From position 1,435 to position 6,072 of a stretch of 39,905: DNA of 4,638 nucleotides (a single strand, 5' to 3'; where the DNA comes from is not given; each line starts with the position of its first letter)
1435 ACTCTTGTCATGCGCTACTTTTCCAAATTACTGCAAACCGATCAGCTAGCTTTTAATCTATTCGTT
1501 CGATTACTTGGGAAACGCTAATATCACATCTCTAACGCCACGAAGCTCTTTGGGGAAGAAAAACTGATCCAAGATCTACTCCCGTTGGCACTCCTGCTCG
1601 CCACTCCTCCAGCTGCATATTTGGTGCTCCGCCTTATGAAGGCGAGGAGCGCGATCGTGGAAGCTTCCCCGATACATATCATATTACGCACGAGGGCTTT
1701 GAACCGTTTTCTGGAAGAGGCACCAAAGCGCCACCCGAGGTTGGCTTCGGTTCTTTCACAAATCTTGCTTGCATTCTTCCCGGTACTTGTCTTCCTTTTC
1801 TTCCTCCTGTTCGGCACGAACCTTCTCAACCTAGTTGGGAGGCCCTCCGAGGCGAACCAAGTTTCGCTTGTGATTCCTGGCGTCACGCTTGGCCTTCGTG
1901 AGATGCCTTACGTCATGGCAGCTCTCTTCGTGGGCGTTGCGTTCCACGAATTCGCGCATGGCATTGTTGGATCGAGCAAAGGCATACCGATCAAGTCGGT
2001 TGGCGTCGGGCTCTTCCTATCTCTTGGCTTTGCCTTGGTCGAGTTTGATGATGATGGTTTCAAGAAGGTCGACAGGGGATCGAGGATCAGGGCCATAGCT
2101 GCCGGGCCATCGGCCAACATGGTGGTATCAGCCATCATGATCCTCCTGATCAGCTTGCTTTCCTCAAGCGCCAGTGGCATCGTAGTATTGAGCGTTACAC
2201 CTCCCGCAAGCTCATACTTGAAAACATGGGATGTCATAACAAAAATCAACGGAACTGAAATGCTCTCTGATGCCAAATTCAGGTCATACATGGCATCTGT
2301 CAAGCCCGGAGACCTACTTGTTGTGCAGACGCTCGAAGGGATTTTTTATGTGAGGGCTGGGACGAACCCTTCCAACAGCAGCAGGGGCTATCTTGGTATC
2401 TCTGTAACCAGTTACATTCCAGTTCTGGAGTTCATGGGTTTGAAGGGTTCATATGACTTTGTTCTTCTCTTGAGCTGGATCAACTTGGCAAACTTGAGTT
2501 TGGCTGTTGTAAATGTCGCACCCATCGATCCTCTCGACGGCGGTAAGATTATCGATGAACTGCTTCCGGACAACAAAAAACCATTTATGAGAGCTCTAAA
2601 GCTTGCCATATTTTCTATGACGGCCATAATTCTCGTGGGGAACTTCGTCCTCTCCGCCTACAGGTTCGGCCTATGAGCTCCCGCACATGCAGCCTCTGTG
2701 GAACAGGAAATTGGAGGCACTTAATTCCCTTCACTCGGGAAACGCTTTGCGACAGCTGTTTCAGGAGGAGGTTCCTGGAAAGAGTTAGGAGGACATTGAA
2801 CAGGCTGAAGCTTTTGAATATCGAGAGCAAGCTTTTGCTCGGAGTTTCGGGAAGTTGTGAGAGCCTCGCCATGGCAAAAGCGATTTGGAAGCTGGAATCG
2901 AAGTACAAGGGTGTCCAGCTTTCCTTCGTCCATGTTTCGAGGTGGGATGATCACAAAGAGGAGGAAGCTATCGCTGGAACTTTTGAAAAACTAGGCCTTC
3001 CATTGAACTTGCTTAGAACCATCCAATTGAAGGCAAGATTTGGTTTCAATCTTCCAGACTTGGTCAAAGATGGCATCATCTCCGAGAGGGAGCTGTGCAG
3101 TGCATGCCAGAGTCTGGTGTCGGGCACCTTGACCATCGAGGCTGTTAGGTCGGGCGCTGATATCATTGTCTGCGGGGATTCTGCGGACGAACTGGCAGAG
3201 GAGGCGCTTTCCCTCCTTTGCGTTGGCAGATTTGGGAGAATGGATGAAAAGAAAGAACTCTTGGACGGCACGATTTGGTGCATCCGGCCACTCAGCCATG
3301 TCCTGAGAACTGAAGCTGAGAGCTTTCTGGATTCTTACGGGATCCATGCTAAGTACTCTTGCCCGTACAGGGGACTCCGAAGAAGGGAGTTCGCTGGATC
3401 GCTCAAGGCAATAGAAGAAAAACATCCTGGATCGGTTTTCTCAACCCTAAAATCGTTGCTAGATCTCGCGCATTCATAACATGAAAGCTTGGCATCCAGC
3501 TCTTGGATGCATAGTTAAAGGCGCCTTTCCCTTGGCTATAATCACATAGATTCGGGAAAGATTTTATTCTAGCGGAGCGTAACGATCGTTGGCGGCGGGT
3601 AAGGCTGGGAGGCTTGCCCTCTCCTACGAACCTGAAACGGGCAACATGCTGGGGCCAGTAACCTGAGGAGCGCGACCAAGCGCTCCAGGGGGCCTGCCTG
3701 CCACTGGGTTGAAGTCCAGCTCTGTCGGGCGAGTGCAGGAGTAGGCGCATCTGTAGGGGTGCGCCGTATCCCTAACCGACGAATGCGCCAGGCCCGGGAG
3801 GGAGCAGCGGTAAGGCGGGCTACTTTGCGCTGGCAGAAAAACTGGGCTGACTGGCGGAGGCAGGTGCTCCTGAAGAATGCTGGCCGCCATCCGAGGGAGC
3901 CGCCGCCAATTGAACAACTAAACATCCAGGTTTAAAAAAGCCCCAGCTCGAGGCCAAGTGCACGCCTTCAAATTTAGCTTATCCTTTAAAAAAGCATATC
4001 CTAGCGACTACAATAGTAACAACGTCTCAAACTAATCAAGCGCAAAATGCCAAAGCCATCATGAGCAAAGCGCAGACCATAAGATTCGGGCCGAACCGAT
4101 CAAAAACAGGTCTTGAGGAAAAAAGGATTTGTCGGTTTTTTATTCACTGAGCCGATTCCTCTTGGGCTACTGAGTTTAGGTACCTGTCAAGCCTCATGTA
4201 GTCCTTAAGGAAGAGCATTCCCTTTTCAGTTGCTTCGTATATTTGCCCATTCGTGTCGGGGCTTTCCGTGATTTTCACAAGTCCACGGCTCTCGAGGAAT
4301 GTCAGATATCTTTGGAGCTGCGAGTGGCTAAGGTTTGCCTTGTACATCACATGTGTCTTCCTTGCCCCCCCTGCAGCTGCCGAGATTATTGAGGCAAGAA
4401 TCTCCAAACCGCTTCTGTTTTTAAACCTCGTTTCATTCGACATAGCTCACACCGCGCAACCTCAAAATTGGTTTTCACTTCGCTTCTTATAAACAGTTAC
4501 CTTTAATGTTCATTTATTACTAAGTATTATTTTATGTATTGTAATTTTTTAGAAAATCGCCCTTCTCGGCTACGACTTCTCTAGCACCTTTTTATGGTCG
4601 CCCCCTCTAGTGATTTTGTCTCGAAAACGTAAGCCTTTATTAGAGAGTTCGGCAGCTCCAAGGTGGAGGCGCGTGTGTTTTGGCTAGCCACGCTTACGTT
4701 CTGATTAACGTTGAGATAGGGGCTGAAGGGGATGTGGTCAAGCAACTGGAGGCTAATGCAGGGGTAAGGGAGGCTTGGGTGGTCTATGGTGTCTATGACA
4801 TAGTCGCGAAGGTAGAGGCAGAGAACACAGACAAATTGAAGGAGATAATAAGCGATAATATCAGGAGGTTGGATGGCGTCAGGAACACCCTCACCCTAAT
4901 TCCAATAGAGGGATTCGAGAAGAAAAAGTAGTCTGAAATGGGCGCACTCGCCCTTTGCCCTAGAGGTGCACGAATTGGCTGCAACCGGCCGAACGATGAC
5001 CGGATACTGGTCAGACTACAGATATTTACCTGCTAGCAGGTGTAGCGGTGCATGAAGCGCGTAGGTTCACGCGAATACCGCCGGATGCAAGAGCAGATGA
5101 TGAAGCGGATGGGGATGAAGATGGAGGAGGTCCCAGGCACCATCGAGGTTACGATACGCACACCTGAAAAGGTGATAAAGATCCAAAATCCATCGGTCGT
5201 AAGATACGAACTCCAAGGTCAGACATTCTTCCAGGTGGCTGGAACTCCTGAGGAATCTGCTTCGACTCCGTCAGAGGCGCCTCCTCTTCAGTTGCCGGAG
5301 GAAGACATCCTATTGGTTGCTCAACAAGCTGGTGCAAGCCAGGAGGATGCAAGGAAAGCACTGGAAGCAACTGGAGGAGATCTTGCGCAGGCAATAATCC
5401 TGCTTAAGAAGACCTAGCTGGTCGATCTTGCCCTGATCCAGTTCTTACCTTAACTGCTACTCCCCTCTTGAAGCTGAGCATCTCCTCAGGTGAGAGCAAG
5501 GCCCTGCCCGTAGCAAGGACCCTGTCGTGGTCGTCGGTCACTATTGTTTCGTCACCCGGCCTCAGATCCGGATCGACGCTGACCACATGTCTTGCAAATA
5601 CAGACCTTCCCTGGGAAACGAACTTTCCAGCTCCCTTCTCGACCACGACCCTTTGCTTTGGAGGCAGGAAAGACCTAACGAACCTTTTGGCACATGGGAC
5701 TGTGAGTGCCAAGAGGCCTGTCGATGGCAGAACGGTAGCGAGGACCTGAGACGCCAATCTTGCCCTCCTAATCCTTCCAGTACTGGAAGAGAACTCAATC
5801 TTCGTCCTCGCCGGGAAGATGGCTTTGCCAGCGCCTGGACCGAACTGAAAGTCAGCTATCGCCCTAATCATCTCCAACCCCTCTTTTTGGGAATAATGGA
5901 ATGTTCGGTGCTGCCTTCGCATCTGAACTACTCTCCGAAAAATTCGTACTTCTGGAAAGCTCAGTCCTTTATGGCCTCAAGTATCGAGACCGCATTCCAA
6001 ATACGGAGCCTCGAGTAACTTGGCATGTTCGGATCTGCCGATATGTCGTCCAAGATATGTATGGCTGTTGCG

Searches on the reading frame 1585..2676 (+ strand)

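Call 45: search_protein_families(library=pfam, proteins=[window:1585-2676:+], max_evalue=0.00001)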
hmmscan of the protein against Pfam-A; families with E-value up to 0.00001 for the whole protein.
window:1585-2676:+ (363 aa): 2 families
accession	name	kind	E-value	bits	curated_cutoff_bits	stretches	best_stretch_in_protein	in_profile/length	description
PF02163.28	Peptidase_M50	-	2.6e-20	73.2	27.2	1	110-351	2-220/221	Peptidase family M50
PF13180.12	PDZ_2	-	2.2e-06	28.3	27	0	195-248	10-66/80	PDZ domain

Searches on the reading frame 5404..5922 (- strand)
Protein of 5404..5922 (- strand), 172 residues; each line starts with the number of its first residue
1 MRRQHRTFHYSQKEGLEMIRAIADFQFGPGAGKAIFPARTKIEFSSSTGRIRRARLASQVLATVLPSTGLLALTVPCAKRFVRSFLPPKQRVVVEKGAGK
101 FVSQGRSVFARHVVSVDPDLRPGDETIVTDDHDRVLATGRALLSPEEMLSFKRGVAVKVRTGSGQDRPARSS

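Call 45: search_protein_families(library=pfam, proteins=[window:5404-5922:-], max_evalue=0.00001)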
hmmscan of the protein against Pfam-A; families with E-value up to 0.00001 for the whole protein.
window:5404-5922:- (172 aa): 2 families
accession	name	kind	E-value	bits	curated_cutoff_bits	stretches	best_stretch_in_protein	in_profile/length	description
PF01472.26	PUA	-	3.1e-19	69.1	24.8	1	91-161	2-72/74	PUA domain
PF14810.12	TGT_C2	-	2.8e-18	66.4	25.3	1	18-88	2-72/72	Patch-forming domain C2 of tRNA-guanine transglycosylase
